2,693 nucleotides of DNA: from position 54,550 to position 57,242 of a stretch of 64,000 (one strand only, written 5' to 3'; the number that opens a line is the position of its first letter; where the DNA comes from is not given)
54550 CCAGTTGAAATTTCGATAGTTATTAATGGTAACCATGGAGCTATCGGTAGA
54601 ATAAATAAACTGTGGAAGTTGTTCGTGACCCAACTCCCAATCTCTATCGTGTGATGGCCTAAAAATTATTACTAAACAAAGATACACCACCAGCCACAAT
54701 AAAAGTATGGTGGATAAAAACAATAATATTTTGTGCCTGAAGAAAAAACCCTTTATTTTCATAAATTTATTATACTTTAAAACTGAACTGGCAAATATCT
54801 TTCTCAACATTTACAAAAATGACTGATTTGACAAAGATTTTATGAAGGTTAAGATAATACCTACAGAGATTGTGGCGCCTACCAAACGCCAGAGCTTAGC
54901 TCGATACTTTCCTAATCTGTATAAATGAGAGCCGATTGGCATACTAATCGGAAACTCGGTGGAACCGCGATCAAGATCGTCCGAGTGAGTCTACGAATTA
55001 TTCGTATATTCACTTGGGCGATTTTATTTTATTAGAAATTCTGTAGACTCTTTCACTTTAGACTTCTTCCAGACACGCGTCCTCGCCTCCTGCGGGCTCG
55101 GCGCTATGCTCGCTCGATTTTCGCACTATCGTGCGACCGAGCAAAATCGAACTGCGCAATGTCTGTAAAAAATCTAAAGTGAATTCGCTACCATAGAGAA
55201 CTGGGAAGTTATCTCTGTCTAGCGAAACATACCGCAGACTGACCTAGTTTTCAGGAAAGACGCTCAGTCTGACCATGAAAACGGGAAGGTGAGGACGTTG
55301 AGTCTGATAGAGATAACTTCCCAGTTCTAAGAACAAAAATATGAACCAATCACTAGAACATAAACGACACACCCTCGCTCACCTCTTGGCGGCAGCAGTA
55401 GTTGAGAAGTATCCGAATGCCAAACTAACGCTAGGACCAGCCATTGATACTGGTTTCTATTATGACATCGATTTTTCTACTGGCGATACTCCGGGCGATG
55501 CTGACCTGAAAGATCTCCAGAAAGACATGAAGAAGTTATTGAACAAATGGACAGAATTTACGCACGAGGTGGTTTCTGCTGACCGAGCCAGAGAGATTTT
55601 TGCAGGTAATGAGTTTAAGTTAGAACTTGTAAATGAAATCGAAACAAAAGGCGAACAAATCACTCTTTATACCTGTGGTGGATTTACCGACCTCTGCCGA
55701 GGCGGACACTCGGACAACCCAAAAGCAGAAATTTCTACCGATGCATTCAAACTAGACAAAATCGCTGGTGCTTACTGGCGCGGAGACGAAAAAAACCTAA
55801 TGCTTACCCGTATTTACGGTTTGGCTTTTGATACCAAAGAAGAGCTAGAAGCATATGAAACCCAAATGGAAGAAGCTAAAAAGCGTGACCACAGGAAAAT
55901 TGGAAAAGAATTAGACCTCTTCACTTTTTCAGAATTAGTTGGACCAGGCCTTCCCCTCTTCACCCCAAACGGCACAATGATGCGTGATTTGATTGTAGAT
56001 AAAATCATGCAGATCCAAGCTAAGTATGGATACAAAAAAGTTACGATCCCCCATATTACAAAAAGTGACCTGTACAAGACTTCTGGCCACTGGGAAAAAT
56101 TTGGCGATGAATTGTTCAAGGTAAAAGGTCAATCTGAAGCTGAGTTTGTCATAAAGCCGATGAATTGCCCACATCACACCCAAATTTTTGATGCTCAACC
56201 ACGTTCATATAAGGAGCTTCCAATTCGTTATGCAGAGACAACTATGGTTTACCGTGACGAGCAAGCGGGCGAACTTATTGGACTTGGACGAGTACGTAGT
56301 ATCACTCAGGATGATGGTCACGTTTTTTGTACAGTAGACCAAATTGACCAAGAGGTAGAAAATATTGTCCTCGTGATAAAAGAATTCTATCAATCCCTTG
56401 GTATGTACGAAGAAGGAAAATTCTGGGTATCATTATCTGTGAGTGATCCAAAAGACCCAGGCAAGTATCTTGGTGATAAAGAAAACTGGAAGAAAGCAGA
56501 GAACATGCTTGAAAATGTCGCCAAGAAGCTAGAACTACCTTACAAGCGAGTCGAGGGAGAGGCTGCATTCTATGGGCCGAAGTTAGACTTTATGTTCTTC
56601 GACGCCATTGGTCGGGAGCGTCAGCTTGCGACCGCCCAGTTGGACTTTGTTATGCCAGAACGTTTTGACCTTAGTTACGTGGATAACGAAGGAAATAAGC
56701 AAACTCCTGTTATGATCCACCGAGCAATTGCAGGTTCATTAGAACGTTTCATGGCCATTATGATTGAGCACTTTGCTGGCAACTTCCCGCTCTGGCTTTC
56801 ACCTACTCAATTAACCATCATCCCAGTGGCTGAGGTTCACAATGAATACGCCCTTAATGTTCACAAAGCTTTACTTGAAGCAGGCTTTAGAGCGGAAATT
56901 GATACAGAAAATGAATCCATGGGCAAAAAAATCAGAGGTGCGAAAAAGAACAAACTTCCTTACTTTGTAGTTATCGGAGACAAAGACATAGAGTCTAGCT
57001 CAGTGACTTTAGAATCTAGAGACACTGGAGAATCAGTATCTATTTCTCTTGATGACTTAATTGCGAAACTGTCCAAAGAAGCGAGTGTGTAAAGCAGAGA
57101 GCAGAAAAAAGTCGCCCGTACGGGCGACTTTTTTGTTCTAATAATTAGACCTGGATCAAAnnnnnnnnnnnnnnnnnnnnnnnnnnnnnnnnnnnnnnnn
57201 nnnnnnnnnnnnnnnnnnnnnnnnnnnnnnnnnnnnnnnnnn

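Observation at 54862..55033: Minimal T-box-like riboswitch with a Thr specifier upstream of thrS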

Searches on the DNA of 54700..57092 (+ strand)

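Call 4: search_rna_families(source=window, start=54700, end=55400, threshold=evalue, max_evalue=10, show_alignments=5)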
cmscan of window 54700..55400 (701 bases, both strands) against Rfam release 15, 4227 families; matches with E-value up to 10: 2.
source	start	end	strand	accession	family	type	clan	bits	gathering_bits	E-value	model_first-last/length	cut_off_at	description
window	54774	54987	+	RF00230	T-box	Cis-reg; leader;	-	36.6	93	1.8e-06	1-219/219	no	T-box leader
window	54973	55065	+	RF02852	Ysr206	Gene; sRNA;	-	13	124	0.98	163-292/312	no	Yersinia sRNA 206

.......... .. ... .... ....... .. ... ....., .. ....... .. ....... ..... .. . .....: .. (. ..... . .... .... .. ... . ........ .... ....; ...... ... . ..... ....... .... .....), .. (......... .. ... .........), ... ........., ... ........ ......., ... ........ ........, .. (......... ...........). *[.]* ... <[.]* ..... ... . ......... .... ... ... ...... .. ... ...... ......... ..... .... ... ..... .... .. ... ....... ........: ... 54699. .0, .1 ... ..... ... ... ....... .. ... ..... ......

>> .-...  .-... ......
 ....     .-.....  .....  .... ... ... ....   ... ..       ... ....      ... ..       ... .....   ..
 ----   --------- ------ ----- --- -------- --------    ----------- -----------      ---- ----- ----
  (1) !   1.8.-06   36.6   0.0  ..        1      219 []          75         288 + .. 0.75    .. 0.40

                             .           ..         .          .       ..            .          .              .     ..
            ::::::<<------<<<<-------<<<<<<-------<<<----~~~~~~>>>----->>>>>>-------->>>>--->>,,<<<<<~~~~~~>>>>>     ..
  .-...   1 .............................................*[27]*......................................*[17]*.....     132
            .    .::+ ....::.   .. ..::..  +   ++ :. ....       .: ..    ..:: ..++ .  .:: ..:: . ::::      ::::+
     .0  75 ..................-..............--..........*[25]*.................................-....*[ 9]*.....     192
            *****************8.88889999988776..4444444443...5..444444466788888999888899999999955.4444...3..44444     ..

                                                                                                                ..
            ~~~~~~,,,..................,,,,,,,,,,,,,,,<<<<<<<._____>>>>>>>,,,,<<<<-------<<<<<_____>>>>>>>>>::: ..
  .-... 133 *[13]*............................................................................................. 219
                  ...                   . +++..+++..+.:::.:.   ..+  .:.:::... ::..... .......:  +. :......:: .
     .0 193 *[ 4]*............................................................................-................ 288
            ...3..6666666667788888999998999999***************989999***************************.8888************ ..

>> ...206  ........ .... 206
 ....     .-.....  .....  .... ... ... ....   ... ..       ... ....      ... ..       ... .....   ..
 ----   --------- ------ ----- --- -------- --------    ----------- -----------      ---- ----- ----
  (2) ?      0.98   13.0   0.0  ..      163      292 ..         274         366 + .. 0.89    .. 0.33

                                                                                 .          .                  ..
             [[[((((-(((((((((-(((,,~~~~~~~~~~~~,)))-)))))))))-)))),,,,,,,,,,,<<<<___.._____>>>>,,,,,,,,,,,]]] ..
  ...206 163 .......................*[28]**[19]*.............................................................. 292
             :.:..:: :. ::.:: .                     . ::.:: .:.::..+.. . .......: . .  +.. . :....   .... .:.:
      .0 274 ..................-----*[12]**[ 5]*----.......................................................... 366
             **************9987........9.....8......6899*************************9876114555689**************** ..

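Call 36: build_rna_model(alignment_id=A2, structure=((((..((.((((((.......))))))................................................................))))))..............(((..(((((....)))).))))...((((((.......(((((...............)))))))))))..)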
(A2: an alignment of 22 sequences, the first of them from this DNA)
Model R1 built from alignment A2 (22 sequences, 184 columns); structure: as given.
model positions 132; base pairs 31; branch points 2; effective number of sequences 1.76; information 0.59 bits per position. Calibrated on 0.2 Mb of random sequence (short: E-values are rough).
structure used (alignment columns):
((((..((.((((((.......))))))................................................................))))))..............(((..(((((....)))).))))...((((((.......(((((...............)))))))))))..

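Call 37: search_with_rna_model(model_id=R1, sources=[window, L001, L002, L003, L004, L005, L006, L007, L008, L009, L010, L011, L012, L013, L014, L015, L016, L017, L018, L019, L020, L021, L022, L023, L024, L025, L026, L027, L028, L029, L030, L031, L032, L033, L034, L035, L036, L037, L038, L039, L040, L041, L042, L043, L044, L045, L046, L047, L048, L049, L050, L051, L052, L053, L054, L055, L056, L057, L058, L059, L060, L061, L062, L063, L064, L065, L066, L067, L068, L069, L070, L071, L072, L073, L074, L075, L076, L077, L078, L079, L080], max_evalue=1, make_alignment=true)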
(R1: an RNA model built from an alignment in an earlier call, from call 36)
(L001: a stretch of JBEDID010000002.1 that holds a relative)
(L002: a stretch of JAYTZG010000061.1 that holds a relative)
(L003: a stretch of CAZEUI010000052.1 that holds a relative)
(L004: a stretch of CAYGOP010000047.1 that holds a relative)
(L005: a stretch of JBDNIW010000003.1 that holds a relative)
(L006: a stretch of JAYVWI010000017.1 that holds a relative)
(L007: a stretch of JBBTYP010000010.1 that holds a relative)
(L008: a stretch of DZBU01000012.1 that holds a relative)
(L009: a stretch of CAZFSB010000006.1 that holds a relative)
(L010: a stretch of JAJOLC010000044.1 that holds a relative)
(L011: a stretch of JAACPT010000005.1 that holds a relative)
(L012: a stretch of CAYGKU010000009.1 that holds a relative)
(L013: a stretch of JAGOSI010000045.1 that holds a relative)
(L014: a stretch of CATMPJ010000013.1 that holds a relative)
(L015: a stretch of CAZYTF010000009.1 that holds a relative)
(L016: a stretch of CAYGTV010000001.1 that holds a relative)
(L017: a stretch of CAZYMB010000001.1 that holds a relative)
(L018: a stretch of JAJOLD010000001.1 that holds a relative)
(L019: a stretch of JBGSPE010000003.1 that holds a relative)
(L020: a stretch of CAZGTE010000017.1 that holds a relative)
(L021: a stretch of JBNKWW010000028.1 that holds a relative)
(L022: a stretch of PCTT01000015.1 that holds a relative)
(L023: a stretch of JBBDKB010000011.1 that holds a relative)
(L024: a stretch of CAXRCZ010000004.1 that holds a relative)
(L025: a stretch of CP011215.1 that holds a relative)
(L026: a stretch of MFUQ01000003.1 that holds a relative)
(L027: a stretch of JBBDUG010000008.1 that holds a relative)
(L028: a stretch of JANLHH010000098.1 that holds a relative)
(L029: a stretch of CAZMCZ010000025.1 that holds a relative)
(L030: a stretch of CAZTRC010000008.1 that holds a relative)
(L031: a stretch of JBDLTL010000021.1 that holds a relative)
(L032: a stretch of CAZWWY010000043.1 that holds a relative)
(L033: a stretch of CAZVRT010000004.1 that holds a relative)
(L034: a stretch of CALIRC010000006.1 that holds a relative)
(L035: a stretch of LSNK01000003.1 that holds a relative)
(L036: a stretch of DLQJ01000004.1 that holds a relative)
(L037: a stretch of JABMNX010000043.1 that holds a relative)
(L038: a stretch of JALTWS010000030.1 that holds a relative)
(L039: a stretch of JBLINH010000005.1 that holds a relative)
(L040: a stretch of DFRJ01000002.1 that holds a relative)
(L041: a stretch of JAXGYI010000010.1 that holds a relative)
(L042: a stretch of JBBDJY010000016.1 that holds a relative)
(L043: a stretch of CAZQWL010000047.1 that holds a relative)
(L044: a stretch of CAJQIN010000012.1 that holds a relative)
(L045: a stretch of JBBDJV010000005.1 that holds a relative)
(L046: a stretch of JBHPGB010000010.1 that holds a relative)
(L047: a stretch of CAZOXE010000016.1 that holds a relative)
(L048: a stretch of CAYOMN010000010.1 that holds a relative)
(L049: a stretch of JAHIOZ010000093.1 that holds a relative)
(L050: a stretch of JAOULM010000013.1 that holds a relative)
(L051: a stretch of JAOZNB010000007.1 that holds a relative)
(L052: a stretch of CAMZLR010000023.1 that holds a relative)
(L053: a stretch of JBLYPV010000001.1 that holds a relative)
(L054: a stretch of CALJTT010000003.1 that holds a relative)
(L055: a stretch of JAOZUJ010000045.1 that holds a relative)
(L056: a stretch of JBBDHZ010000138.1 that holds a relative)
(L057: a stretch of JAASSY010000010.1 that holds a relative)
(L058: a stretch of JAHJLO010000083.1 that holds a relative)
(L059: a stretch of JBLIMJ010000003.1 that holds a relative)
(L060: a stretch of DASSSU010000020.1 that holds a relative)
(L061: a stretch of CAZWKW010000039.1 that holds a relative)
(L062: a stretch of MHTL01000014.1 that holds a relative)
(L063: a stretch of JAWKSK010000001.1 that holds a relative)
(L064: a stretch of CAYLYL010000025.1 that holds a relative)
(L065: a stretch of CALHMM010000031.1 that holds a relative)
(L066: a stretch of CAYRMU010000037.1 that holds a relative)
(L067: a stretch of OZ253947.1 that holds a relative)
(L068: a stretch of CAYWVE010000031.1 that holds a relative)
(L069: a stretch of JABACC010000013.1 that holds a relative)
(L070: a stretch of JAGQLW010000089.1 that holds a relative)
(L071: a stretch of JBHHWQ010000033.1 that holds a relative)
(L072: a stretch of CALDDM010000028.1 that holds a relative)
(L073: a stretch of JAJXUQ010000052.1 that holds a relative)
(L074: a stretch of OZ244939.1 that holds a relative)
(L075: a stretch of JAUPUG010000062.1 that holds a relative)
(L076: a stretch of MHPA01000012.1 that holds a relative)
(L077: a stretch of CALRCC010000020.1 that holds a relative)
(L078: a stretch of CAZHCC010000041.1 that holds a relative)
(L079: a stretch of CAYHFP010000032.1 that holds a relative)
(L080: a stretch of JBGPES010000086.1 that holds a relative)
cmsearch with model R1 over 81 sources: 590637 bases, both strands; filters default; matches with E-value up to 1: 42.
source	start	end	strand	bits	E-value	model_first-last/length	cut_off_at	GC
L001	91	222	+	127.5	3.8e-27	1-132/132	no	0.44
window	54864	54988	+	127.1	4.8e-27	1-132/132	no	0.49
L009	2420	2550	+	126.8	5.6e-27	1-132/132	no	0.6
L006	2512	2642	+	124.3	2.1e-26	1-132/132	no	0.49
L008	2647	2796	+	121.5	9.3e-26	1-132/132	no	0.57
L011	2511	2660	+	120.1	2e-25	1-132/132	no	0.55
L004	2591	2720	+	119.1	3.4e-25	1-132/132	no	0.54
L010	2793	2933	+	118.3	5.3e-25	1-132/132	no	0.45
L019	2663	2807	+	117.7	7.4e-25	1-132/132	no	0.46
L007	2797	2942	+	117.5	8e-25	1-132/132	no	0.51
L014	2812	2952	+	117.2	9.7e-25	1-132/132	no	0.47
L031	2560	2689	+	114.1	5e-24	1-132/132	no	0.55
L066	2658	2817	+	109.8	5e-23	1-132/132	no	0.49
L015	2809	2939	+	109.3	6.8e-23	1-132/132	no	0.52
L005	2791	2943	+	108.8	8.8e-23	1-132/132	no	0.54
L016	2566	2696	+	107.9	1.4e-22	1-132/132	no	0.53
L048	2769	2901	+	107.1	2.2e-22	1-132/132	no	0.38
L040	2553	2692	+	106.4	3.1e-22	1-132/132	no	0.47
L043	1010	1160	+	105.5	5e-22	1-132/132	no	0.45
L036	1047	1181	+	103.8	1.3e-21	1-132/132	no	0.54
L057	2759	2925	+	103.7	1.3e-21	1-132/132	no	0.53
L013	2687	2848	+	100.7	6.8e-21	1-132/132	no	0.41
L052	2746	2897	+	96.5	6.5e-20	1-132/132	no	0.34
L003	1406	1544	+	94.2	2.2e-19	1-132/132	no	0.41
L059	2729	2881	+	94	2.5e-19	1-132/132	no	0.44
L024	2820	2954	+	91.8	7.8e-19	1-132/132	no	0.56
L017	2826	2967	+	90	2.1e-18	1-132/132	no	0.45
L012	2694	2893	+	82.9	9.5e-17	1-132/132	no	0.41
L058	2793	2931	+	77.9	1.4e-15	1-132/132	no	0.35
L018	2691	2836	+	77.7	1.5e-15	1-132/132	no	0.49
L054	2818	2944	+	76.1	3.7e-15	1-132/132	no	0.56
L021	2709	2894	+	74.9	7e-15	1-132/132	no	0.51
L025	2812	2922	+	59.6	2.5e-11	1-132/132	no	0.37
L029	2779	2917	+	57.9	6.5e-11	1-132/132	no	0.44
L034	696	838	+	56.7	1.2e-10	1-132/132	no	0.41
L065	2711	2871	+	46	3.9e-08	1-132/132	no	0.4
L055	2744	2860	+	37.1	4.5e-06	1-132/132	no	0.5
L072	2712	2874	+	33.8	2.6e-05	1-132/132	no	0.43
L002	2824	2955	+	32.7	4.9e-05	1-132/132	no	0.39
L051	1255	1356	+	21.5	0.02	1-132/132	no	0.4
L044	4899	5031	+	19.3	0.065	1-132/132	no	0.41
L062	1698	1798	-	14.3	0.94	1-132/132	no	0.5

Alignment A3: 42 matches aligned to the model, 288 columns, each read 5' to 3' on its own strand. Consensus structure (alignment columns), stored with it:
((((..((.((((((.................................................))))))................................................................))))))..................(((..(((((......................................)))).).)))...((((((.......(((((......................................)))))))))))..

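Call 56: search_rna_families(sources=[L019, L043, L066, L008, L031, L009, L004, L016, L040], threshold=evalue, max_evalue=0.1)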
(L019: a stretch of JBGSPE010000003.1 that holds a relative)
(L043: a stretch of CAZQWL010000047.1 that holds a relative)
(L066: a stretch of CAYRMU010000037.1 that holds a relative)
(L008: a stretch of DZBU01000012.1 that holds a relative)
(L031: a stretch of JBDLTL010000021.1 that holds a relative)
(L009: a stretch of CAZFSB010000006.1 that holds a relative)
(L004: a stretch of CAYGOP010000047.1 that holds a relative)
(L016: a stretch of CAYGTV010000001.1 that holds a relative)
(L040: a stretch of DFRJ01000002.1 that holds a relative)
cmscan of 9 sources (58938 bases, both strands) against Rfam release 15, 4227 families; matches with E-value up to 0.1: 20.
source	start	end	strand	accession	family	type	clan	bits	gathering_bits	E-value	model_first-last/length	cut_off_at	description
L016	6585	6707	+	RF02346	ar35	Gene; sRNA;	-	37.7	45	0.0015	1-144/144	no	Alphaproteobacterial sRNA ar35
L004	4776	4834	-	RF00506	Thr_leader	Cis-reg; leader;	-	36.5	55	0.0036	1-118/118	no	Threonine operon leader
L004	4747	4813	+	RF00506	Thr_leader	Cis-reg; leader;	-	36.5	55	0.0038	1-118/118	no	Threonine operon leader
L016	6609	6706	+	RF00506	Thr_leader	Cis-reg; leader;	-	35.5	55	0.0062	1-118/118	no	Threonine operon leader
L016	6667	6726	-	RF00506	Thr_leader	Cis-reg; leader;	-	33.5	55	0.018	1-118/118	no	Threonine operon leader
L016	6666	6743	-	RF02346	ar35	Gene; sRNA;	-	33.2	45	0.015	1-144/144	no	Alphaproteobacterial sRNA ar35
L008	2518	2795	+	RF00230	T-box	Cis-reg; leader;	-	33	93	0.0012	1-219/219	no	T-box leader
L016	4754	4816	+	RF00506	Thr_leader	Cis-reg; leader;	-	32.6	55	0.03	1-118/118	no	Threonine operon leader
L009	2345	2549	+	RF00230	T-box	Cis-reg; leader;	-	32.3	93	0.0019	1-219/219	no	T-box leader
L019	4740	4801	+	RF00506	Thr_leader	Cis-reg; leader;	-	31.6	55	0.053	1-118/118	no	Threonine operon leader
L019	4763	4831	-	RF00506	Thr_leader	Cis-reg; leader;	-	31.2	55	0.066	1-118/118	no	Threonine operon leader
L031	2513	2688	+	RF00230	T-box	Cis-reg; leader;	-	30.6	93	0.0052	1-219/219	no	T-box leader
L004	4767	4986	-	RF00084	CsrC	Gene; sRNA;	CL00106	30.5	61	2.1e-05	1-255/255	no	CsrC RNA family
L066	2619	2816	+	RF00230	T-box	Cis-reg; leader;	-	30.2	93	0.0068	1-219/219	no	T-box leader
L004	4775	4855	-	RF02346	ar35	Gene; sRNA;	-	29.8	45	0.093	1-144/144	no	Alphaproteobacterial sRNA ar35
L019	2661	2806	+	RF00230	T-box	Cis-reg; leader;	-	29.6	93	0.0092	1-219/219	no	T-box leader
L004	4779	4827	-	RF00512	Leu_leader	Cis-reg; leader;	-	28.7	50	0.071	1-148/148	no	Leucine operon leader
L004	4720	4823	+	RF00084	CsrC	Gene; sRNA;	CL00106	26.7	61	0.00038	1-255/255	no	CsrC RNA family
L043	905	1159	+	RF00230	T-box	Cis-reg; leader;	-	26.2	93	0.072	1-219/219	no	T-box leader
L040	2610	2688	+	RF00230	T-box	Cis-reg; leader;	-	25.7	93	0.093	149-216/219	no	T-box leader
